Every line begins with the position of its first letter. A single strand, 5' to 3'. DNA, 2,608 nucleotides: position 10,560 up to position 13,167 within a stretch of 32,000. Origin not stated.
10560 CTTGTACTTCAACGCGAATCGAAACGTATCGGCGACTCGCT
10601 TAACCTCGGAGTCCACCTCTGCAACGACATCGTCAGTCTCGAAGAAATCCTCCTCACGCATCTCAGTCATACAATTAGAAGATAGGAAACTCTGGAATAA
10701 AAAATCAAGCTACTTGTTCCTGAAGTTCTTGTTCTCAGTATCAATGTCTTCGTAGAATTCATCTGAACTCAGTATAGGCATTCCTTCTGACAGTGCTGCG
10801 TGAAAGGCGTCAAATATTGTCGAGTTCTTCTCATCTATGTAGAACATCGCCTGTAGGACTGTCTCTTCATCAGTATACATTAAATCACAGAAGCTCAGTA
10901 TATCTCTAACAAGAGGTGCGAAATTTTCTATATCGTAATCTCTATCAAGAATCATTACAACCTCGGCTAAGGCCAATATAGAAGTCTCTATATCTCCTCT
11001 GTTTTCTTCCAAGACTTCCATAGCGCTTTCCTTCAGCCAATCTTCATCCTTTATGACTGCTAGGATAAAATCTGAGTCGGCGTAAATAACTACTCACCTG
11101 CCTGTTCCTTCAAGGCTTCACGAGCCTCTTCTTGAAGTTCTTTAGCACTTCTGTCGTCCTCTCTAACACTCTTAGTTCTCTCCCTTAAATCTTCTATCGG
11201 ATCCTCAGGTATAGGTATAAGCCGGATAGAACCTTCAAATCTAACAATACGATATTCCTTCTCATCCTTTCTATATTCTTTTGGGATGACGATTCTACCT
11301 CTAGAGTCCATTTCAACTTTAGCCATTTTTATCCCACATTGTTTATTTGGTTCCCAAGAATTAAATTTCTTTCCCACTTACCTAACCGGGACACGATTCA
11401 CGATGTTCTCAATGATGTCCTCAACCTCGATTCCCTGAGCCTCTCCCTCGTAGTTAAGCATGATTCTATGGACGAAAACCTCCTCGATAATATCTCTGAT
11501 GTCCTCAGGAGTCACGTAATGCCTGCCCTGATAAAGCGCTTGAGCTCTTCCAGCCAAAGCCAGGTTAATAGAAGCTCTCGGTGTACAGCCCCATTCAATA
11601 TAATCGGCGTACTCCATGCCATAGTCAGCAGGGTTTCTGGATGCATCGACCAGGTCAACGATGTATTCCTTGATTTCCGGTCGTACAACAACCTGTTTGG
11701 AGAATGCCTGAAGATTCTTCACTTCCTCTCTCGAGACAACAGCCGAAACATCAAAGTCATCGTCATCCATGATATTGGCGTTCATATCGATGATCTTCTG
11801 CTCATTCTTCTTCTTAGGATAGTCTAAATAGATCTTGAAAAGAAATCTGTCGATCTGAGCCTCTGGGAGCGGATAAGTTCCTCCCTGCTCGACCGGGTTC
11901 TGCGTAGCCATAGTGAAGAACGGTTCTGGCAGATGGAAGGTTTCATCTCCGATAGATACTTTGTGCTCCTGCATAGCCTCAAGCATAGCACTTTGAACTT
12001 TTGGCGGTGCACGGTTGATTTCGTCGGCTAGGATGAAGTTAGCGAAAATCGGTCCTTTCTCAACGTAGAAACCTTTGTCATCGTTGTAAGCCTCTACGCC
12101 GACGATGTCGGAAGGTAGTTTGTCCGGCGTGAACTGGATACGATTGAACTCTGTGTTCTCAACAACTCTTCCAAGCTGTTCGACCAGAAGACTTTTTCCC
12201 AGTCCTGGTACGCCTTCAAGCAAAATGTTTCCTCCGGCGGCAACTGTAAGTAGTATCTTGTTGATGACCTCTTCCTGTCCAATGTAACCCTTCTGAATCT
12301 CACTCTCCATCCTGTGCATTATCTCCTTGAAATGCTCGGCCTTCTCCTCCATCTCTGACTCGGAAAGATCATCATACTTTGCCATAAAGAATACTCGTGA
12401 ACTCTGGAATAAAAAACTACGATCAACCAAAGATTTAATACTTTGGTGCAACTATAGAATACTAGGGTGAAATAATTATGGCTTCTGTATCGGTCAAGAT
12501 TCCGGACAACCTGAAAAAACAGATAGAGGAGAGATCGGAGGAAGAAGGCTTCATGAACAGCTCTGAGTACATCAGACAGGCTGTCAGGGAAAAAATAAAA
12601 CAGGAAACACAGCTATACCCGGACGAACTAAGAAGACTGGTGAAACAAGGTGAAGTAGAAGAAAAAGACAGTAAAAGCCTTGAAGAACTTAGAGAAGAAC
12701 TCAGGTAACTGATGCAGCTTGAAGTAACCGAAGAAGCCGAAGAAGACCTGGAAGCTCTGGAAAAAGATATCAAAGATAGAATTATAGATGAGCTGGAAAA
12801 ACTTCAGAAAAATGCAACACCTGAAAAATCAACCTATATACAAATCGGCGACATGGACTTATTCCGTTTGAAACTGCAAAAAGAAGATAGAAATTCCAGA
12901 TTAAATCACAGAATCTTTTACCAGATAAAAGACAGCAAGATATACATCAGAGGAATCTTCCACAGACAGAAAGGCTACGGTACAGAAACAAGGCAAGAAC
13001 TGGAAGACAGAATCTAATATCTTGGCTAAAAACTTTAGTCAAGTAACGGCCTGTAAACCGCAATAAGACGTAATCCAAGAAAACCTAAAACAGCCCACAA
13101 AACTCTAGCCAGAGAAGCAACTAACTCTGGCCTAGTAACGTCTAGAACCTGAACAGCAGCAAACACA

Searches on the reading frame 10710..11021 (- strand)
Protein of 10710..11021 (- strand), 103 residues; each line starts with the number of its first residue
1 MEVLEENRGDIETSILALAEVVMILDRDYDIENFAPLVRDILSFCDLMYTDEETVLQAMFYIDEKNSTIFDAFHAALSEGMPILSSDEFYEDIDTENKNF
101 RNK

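Call 85: search_protein_families(library=pfam, proteins=[window:10710-11021:-], max_evalue=0.01)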
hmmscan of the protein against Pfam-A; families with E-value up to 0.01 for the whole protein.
window:10710-11021:- (103 aa): 1 family
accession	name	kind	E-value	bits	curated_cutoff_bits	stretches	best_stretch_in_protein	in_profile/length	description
PF01850.27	PIN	-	6.6e-06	27.2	23.6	1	5-88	26-112/120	PIN domain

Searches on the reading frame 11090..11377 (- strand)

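Call 85: search_protein_families(library=pfam, proteins=[window:11090-11377:-], max_evalue=0.01)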
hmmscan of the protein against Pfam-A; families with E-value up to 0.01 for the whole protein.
window:11090-11377:- (95 aa): 1 family
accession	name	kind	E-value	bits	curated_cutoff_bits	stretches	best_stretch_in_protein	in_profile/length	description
PF02381.23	MraZ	-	0.0005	20.4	23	1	20-45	7-32/72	MraZ protein, putative antitoxin-like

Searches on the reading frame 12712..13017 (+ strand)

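Call 85: search_protein_families(library=pfam, proteins=[window:12712-13017:+], max_evalue=0.01)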
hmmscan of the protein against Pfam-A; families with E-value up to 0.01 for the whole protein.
window:12712-13017:+ (101 aa): 2 families
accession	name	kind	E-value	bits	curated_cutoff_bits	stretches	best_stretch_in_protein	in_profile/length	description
PF05016.21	ParE_toxin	-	2.3e-08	34.9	23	1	4-87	2-87/89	ParE toxin of type II toxin-antitoxin system, parDE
PF05973.20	Gp49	-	0.0012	19.3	23.9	1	11-77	1-64/90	Phage derived protein Gp49-like (DUF891)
